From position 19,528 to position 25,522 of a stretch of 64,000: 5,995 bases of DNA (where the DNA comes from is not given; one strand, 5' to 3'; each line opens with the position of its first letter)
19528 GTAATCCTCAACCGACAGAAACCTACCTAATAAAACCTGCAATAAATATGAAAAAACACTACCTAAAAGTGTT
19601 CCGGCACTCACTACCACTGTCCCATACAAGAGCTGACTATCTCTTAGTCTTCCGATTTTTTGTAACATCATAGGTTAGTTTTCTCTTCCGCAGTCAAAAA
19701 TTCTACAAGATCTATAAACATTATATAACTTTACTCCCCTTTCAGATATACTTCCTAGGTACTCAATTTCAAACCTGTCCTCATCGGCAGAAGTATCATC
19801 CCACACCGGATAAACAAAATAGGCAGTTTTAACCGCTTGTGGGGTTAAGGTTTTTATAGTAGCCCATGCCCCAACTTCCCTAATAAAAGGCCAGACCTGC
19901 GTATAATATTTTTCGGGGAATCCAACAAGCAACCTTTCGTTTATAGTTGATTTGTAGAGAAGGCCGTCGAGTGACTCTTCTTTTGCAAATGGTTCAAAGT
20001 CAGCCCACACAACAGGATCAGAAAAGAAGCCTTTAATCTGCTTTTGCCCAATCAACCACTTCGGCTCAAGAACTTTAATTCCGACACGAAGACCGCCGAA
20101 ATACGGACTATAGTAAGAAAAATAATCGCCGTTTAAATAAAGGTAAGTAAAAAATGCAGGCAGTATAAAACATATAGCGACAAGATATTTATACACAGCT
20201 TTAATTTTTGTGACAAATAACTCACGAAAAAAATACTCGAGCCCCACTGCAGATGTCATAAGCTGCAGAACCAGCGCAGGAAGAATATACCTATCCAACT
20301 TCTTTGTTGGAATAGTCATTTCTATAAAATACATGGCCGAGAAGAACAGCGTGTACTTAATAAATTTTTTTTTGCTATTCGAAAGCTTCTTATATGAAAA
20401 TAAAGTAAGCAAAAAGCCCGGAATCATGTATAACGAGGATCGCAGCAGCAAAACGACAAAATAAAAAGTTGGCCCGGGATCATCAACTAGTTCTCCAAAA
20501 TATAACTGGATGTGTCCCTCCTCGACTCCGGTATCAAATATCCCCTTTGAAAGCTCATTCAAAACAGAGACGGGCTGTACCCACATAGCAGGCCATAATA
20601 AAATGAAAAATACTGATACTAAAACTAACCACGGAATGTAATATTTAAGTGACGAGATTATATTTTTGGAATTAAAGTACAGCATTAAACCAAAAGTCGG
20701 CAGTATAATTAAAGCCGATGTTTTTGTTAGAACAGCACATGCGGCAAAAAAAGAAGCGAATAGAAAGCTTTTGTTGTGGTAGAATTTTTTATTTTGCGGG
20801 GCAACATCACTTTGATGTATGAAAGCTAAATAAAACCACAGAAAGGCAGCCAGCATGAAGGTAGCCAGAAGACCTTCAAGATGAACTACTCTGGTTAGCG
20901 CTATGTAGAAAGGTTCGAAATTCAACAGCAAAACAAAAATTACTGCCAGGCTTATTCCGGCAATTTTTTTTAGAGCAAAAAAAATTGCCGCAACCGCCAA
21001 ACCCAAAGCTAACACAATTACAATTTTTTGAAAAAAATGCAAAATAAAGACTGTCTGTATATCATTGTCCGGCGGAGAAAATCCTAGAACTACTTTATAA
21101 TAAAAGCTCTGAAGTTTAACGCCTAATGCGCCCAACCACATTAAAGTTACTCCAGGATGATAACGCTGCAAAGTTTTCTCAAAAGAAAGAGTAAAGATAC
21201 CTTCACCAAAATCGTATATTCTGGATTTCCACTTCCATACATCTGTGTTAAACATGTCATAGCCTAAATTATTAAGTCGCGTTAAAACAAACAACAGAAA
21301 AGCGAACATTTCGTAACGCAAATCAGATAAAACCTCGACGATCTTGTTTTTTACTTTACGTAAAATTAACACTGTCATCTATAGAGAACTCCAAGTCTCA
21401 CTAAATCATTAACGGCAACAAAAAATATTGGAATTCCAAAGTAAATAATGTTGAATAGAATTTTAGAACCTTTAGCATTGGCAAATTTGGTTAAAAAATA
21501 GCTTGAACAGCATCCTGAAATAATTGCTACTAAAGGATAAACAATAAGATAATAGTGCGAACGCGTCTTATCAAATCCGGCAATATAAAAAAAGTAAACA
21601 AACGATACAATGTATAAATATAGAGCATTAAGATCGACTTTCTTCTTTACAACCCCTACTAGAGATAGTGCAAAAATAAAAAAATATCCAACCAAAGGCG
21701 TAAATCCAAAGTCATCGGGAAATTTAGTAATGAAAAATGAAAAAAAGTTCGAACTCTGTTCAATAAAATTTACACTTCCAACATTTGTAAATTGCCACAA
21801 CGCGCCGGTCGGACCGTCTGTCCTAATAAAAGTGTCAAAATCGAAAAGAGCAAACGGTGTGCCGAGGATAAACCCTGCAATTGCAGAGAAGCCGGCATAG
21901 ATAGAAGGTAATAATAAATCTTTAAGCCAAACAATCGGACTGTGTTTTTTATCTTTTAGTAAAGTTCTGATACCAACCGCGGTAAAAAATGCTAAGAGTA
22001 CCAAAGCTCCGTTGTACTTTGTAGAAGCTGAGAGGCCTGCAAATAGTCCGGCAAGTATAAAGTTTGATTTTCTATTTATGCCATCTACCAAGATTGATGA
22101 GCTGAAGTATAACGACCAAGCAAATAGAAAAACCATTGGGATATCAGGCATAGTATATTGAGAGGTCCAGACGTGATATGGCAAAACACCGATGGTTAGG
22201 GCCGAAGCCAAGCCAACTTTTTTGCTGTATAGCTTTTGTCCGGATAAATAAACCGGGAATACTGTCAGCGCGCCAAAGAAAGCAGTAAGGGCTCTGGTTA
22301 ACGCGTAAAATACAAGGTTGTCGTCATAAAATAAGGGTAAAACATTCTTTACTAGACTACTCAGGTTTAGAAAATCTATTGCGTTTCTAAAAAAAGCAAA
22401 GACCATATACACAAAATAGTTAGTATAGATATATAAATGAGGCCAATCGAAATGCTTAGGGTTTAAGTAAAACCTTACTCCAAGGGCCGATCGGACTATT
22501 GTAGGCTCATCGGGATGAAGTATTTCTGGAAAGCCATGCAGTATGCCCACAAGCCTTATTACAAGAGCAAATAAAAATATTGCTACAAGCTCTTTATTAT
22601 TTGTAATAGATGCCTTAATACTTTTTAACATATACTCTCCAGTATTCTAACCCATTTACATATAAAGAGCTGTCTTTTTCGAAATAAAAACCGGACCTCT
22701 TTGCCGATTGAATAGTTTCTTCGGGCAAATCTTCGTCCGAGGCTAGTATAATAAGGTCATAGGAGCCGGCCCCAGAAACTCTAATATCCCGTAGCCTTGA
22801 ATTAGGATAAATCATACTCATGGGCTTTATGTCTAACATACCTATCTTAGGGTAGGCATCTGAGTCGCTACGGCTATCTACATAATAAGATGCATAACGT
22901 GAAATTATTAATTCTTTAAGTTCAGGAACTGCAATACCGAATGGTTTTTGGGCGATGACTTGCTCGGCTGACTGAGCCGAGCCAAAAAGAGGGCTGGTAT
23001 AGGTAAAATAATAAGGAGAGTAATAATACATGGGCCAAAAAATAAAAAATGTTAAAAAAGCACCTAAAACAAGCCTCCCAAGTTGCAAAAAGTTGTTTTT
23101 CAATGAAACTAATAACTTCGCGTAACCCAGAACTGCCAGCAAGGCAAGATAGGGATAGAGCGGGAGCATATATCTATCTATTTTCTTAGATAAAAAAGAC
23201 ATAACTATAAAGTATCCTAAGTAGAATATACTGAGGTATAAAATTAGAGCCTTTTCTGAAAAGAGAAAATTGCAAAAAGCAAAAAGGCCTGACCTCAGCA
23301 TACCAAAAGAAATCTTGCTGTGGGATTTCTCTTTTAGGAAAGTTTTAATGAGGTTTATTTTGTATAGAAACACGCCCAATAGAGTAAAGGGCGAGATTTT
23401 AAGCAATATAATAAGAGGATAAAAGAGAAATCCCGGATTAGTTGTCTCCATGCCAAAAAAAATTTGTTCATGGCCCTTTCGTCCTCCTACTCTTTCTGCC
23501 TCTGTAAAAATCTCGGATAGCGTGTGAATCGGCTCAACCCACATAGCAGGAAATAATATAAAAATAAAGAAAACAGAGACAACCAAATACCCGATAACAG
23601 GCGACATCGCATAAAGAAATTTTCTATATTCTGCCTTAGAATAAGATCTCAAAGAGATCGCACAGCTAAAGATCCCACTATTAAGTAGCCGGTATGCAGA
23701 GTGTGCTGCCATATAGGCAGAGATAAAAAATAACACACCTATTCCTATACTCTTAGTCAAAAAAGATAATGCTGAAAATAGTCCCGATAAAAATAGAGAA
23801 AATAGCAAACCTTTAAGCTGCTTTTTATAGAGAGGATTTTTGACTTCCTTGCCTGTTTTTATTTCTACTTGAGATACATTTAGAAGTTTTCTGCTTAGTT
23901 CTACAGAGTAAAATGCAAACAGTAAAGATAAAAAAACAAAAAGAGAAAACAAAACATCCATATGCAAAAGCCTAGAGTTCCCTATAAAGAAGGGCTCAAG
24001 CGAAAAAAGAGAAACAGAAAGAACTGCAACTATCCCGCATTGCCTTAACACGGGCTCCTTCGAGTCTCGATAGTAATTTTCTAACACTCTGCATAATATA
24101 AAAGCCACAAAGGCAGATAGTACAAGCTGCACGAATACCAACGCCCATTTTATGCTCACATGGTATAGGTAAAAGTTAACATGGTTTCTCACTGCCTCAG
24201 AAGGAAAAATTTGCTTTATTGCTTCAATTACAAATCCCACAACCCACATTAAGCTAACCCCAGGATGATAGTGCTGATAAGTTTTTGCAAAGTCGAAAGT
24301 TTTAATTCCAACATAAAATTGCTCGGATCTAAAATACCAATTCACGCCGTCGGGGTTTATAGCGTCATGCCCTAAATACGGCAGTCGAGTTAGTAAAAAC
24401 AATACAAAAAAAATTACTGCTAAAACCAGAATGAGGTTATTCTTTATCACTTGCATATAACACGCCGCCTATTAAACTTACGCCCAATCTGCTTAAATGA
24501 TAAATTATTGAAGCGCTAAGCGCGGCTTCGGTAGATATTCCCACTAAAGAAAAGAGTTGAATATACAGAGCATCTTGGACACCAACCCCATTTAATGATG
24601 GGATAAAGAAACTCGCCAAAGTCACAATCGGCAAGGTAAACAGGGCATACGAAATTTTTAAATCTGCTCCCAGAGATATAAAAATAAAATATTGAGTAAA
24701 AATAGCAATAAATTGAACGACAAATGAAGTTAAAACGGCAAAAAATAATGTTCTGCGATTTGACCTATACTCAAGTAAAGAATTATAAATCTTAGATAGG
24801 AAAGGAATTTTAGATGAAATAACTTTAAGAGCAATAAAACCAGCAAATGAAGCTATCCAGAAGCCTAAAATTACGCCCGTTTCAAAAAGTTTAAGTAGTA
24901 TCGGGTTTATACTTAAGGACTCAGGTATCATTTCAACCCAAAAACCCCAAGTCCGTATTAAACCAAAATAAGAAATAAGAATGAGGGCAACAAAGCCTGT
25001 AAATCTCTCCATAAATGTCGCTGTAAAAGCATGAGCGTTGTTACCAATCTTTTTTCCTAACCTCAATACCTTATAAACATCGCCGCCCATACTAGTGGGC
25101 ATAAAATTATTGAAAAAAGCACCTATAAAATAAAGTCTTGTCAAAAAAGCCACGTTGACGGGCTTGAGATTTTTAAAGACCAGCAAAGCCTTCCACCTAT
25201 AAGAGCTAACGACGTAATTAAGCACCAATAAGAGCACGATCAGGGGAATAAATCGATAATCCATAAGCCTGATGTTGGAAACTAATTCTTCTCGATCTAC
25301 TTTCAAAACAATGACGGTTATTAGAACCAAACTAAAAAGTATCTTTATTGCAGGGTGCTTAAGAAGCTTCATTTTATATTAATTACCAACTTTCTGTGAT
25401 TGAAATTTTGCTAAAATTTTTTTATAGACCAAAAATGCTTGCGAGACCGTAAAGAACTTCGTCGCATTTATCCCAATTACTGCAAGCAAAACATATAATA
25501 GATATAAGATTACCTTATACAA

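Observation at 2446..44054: About 42-kb co-directional glycosylation locus with an unusually expanded lipid-linked, extracytoplasmic transferase toolkit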

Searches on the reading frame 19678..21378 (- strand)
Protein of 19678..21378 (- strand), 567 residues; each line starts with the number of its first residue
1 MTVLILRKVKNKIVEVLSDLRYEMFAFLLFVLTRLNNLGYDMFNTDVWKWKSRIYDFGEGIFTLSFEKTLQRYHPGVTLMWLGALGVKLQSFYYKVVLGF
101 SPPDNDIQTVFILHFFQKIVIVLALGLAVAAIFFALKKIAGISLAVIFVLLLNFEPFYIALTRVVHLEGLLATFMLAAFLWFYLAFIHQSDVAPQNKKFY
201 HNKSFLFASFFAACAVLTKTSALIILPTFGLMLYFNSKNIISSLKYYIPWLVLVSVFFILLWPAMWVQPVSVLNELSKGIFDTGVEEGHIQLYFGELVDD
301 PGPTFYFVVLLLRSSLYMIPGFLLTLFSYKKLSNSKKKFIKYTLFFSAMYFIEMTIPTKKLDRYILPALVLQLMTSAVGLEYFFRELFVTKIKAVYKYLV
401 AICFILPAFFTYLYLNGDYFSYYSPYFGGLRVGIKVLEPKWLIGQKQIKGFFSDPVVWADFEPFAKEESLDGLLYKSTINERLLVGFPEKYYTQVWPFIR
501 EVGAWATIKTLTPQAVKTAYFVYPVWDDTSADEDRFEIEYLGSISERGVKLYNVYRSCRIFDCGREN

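Call 4: search_protein_families(library=pfam, proteins=[window:19678-21378:-], max_evalue=0.01)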
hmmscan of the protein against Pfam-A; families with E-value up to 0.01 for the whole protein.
window:19678-21378:- (567 aa): 2 families
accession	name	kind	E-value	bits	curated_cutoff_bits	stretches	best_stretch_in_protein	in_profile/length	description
PF02366.24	PMT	-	0.0001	22.4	22.7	1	121-261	90-227/245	Dolichyl-phosphate-mannose-protein mannosyltransferase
PF13231.12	PMT_2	-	0.006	17.2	26.1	1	120-262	27-155/160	Dolichyl-phosphate-mannose-protein mannosyltransferase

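Call 11: search_protein_families(library=ncbifam, proteins=[window:19678-21378:-], max_evalue=1)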
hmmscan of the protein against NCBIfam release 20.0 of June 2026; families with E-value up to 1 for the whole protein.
window:19678-21378:- (567 aa): 0 families

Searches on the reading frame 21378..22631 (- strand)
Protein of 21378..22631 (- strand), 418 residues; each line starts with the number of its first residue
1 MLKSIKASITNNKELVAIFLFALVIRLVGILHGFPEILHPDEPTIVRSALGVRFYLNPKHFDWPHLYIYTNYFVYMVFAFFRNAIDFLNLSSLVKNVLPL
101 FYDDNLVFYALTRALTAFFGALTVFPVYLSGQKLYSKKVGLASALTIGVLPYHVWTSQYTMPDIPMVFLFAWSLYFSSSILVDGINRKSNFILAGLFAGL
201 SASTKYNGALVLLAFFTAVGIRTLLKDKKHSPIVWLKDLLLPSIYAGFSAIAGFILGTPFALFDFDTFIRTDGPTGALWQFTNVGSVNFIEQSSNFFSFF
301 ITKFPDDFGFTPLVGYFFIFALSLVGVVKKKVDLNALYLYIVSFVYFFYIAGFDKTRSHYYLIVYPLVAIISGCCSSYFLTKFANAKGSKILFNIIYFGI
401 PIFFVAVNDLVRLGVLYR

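Call 4: search_protein_families(library=pfam, proteins=[window:21378-22631:-], max_evalue=0.01)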
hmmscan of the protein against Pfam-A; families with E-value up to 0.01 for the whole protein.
window:21378-22631:- (418 aa): 1 family
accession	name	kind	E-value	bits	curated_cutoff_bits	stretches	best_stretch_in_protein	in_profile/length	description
PF13231.12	PMT_2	-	6.7e-11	43.1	26.1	1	114-236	26-145/160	Dolichyl-phosphate-mannose-protein mannosyltransferase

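Call 11: search_protein_families(library=ncbifam, proteins=[window:21378-22631:-], max_evalue=1)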
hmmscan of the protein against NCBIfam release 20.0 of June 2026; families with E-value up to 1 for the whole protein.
window:21378-22631:- (418 aa): 1 family
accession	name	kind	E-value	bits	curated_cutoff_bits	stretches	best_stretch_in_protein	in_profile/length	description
TIGR04154.1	archaeo_STT3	subfamily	3.2e-06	25.8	450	2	114-159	100-146/831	oligosaccharyl transferase, archaeosortase A system-associated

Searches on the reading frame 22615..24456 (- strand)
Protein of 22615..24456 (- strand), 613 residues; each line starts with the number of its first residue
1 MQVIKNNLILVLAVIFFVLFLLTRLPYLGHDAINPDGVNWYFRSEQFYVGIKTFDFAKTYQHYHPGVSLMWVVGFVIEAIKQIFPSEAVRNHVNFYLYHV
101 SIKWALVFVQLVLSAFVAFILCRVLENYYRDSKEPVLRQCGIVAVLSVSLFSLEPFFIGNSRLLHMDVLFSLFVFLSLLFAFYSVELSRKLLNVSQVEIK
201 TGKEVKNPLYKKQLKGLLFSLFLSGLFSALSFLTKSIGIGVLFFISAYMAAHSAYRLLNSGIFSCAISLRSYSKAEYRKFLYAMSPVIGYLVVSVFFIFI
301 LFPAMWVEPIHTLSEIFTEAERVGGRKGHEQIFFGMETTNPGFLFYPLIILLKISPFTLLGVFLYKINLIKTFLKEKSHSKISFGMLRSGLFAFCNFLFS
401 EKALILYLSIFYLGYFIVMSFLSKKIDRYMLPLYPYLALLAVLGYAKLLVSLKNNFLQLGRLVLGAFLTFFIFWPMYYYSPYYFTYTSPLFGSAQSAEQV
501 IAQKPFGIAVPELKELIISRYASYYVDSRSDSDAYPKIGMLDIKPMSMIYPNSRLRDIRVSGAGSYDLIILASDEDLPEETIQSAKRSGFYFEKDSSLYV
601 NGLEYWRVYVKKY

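Call 4: search_protein_families(library=pfam, proteins=[window:22618-24456:-], max_evalue=0.01)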
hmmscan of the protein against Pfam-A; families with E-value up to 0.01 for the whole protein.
window:22618-24456:- (613 aa): 0 families

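Call 11: search_protein_families(library=ncbifam, proteins=[window:22618-24456:-], max_evalue=1)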
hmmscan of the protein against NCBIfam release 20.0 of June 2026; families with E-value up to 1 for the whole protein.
window:22618-24456:- (613 aa): 0 families

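Call 12: search_protein_families(library=pfam, proteins=[window:22618-24456:-], max_evalue=10)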
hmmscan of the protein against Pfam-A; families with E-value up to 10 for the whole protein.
window:22618-24456:- (613 aa): 0 families

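Call 15: find_encoding_contigs(protein=window:22615-24456:-, flank=10000, max_places=6)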
Protein window:22615-24456:- (613 aa): 13 contigs read that carry it; 4 places shown.
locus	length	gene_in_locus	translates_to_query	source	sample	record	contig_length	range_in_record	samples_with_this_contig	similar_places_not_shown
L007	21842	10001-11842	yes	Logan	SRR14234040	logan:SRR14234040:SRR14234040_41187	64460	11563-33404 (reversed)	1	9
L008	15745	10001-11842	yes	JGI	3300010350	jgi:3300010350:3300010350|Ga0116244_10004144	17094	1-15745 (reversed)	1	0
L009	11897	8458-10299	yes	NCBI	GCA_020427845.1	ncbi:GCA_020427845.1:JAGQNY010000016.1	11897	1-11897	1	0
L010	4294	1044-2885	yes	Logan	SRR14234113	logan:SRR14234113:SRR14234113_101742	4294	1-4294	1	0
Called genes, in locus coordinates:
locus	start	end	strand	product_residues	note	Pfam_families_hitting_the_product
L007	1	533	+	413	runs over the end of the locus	PF08323:Glyco_transf_5 (faint), PF13439:Glyco_transf_4, PF13579:Glyco_trans_4_4, PF00534:Glycos_transf_1, PF13692:Glyco_trans_1_4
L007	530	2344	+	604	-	-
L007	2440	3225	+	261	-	PF13641:Glyco_tranf_2_3, PF00535:Glycos_transf_2, PF10111:Glyco_tranf_2_2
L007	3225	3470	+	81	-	-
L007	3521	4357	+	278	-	PF20706:GT4-conflict (weak), PF00534:Glycos_transf_1, PF13692:Glyco_trans_1_4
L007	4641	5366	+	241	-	PF13641:Glyco_tranf_2_3, PF00535:Glycos_transf_2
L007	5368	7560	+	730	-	PF09852:DUF2079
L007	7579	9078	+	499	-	PF01943:Polysacc_synt, PF13440:Polysacc_synt_3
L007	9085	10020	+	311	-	PF03706:LPG_synthase_TM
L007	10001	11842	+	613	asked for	-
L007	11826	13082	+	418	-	PF13231:PMT_2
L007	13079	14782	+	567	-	-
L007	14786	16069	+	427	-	PF01943:Polysacc_synt, PF13440:Polysacc_synt_3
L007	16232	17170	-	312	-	PF00535:Glycos_transf_2, PF13641:Glyco_tranf_2_3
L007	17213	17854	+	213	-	PF13489:Methyltransf_23, PF07021:MetW, PF08241:Methyltransf_11 (weak), PF08242:Methyltransf_12, PF13649:Methyltransf_25, PF13847:Methyltransf_31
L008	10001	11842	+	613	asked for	-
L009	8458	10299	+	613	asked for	-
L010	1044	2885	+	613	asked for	-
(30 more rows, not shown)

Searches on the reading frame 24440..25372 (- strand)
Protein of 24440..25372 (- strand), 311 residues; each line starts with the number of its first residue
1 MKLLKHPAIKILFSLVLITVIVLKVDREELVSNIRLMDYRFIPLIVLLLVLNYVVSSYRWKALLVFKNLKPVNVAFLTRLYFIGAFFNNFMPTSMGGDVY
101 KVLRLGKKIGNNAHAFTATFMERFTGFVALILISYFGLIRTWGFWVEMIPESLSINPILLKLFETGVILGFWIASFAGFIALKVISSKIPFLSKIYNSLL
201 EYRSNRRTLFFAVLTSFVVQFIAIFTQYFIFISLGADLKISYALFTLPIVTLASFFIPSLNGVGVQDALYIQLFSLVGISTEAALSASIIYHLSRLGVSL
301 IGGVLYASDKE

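Call 4: search_protein_families(library=pfam, proteins=[window:24440-25372:-], max_evalue=0.01)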
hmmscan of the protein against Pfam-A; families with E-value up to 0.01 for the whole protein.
window:24440-25372:- (311 aa): 1 family
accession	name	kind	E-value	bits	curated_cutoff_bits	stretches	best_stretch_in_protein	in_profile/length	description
PF03706.18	LPG_synthase_TM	-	1.1e-39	137.2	33.4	1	9-301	3-301/302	Lysylphosphatidylglycerol synthase TM region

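Call 21: search_protein_families(library=ncbifam, proteins=[window:24440-25372:-], max_evalue=0.001)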
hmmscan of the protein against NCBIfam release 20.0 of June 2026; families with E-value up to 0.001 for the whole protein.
window:24440-25372:- (311 aa): 2 families
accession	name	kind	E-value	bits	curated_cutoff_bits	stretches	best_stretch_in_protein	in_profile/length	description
TIGR00374.1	TIGR00374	subfamily_domain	2.2e-19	70.1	43.2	1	11-293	1-296/323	flippase-like domain-containing protein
TIGR03476.1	HpnL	subfamily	1e-06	28.3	195.65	1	9-290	7-298/318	putative membrane protein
